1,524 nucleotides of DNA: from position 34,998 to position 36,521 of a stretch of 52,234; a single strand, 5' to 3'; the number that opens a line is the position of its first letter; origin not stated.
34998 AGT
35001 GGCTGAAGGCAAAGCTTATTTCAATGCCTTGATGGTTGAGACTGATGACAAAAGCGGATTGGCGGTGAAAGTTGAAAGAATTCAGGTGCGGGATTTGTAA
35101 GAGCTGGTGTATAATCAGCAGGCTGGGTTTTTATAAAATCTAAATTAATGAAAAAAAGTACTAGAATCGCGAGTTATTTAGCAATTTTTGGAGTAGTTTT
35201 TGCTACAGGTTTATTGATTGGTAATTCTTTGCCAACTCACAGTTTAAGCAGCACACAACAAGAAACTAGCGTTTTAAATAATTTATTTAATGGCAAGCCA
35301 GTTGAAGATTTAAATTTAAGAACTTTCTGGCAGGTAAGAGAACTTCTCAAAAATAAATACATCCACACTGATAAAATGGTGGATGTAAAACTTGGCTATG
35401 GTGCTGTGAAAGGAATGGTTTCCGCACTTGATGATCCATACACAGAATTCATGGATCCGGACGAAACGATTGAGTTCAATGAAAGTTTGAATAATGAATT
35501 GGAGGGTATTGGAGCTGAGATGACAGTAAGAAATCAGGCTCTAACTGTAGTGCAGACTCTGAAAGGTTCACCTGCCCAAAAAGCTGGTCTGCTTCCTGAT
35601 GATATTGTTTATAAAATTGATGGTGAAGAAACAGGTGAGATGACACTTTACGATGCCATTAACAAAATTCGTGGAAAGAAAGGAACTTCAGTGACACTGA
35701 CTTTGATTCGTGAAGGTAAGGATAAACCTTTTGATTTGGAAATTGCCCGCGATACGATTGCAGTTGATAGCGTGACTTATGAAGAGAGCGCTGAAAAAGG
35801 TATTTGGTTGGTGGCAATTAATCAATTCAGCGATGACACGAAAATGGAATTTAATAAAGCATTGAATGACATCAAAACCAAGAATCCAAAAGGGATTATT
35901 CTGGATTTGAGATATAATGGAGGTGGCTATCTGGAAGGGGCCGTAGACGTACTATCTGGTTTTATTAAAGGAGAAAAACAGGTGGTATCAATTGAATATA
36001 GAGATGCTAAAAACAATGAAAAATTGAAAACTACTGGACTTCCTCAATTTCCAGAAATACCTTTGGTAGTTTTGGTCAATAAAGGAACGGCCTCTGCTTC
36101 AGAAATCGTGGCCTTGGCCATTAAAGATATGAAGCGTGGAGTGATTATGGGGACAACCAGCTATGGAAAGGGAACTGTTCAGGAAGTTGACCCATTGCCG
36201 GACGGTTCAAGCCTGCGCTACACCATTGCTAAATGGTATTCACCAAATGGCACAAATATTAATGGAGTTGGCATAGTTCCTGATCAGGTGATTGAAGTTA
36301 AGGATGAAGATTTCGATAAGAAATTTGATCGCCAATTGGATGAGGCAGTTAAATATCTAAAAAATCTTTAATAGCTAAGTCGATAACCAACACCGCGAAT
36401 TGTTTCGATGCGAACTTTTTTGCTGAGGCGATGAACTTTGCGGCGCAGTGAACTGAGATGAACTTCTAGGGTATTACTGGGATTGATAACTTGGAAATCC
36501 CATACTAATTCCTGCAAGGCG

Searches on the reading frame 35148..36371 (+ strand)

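Call 84: search_protein_families(library=pfam, proteins=[window:35148-36371:+], max_evalue=0.0001)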
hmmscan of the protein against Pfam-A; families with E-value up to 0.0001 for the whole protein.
window:35148-36371:+ (407 aa): 5 families
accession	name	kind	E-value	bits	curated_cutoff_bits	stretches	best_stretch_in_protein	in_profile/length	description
PF03572.23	Peptidase_S41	-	8.2e-51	172.3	24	1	221-381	4-164/165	Peptidase family S41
PF17820.7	PDZ_6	-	1.7e-11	44.1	27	1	137-188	5-54/54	PDZ domain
PF13180.12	PDZ_2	-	3.6e-11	43.6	27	1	121-198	3-79/80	PDZ domain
PF22694.1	CtpB_N-like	-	1.2e-08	35.7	27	1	53-104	34-83/85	Activating protease CtpB N-terminal domain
PF00595.29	PDZ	-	1.4e-08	35.4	23.2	1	118-186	9-80/81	PDZ domain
